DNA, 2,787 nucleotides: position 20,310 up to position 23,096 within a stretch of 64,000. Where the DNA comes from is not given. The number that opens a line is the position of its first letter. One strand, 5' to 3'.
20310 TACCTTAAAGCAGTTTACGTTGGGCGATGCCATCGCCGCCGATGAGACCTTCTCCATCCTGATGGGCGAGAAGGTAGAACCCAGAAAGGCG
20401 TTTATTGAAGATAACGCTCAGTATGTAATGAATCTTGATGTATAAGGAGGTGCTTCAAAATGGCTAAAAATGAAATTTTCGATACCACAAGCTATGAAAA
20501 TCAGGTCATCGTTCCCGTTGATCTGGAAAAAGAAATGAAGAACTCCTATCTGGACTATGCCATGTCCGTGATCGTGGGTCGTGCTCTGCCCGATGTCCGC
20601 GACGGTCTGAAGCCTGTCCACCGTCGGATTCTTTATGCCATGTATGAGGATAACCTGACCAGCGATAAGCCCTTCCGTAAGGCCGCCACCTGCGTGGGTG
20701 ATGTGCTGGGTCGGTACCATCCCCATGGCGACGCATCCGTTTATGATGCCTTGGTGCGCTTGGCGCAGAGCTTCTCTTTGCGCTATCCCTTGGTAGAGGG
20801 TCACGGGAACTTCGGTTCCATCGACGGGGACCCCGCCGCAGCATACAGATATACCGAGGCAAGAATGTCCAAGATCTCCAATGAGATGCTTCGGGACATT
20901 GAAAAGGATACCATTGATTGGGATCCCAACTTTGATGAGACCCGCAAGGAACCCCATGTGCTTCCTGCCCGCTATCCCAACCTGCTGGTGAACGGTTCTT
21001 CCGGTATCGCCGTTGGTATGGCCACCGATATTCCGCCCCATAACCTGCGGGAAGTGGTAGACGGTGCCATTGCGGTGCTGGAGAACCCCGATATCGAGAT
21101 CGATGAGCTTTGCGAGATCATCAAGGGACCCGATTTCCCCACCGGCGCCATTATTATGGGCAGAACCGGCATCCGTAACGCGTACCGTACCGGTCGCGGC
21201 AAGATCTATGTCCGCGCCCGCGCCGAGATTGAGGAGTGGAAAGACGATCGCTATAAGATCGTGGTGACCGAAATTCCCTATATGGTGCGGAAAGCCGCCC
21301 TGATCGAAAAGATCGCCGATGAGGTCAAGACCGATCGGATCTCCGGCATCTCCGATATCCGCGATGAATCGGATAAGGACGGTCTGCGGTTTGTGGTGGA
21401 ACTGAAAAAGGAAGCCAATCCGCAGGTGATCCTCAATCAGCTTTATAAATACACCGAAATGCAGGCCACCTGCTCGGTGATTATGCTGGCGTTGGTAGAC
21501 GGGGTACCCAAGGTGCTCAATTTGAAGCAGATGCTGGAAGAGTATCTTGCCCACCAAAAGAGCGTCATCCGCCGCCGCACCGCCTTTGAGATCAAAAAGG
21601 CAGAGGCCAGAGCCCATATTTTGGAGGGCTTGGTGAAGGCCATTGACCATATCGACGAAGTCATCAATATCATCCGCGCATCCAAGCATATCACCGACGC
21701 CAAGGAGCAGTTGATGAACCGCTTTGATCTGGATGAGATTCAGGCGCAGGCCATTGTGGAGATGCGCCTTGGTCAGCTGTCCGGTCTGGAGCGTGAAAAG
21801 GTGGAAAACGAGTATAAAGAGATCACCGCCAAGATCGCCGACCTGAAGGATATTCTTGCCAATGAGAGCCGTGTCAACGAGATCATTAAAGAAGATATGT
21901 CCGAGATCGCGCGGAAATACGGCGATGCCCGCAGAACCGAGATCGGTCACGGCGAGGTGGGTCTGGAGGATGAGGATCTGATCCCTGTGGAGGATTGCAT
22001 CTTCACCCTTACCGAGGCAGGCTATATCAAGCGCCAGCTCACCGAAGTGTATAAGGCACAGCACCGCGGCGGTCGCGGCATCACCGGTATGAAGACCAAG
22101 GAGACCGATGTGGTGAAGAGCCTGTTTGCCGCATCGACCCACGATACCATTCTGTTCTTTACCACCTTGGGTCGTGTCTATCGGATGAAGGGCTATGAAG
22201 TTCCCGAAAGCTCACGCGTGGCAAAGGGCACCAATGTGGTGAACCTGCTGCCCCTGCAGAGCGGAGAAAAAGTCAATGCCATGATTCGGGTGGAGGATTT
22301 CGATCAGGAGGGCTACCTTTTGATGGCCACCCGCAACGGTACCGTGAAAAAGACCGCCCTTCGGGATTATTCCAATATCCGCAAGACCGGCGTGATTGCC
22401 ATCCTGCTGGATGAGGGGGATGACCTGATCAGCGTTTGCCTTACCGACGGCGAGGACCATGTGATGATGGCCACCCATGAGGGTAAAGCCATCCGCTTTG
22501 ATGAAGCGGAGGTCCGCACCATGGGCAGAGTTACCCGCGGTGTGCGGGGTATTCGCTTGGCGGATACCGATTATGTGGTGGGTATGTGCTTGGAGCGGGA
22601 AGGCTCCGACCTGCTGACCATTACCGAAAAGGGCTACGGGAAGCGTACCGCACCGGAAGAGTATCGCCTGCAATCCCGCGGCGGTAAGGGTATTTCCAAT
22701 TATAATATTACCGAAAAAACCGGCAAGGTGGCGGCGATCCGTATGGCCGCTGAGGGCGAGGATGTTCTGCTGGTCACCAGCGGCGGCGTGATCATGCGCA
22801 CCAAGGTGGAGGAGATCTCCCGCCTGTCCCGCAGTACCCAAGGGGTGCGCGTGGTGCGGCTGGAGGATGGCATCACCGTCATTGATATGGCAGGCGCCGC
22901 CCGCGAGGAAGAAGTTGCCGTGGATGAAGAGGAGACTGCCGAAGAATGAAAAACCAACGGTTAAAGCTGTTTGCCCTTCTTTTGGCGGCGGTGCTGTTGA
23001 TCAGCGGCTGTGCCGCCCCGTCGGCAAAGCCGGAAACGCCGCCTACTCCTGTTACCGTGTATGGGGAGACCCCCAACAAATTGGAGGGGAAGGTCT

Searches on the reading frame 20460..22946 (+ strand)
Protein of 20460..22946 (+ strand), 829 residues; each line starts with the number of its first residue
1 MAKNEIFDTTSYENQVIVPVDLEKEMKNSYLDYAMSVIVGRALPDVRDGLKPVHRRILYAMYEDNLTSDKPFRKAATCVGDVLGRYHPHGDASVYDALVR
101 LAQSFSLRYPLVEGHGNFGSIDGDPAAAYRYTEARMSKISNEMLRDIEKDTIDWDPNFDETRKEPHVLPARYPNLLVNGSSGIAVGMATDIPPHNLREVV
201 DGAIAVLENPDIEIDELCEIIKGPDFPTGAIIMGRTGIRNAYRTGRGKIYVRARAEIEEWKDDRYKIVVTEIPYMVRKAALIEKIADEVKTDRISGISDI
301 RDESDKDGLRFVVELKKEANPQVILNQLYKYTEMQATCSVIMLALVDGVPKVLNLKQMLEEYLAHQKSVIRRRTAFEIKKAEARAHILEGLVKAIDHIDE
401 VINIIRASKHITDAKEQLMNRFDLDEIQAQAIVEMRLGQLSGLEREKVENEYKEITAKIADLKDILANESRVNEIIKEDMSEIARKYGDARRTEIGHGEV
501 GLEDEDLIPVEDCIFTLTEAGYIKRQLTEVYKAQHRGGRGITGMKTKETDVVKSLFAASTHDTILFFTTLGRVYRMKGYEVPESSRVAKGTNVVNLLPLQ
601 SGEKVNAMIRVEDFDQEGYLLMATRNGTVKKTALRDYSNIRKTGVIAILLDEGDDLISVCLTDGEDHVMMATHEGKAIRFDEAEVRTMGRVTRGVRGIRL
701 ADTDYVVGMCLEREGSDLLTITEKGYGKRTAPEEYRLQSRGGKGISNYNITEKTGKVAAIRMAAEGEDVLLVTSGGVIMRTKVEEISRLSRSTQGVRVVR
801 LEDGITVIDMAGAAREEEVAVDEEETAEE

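Call 64: search_protein_families(library=pfam, proteins=[window:20460-22946:+], max_evalue=0.00001)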
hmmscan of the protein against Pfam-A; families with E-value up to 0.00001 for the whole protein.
window:20460-22946:+ (829 aa): 2 families
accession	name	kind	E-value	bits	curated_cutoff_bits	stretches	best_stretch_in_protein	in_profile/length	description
PF00521.26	DNA_topoisoIV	-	2.1e-169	564.4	31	1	41-480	1-431/432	DNA gyrase/topoisomerase IV, subunit A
PF03989.18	DNA_gyraseA_C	-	8.3e-67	220.9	27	6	666-709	1-44/48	DNA gyrase C-terminal domain, beta-propeller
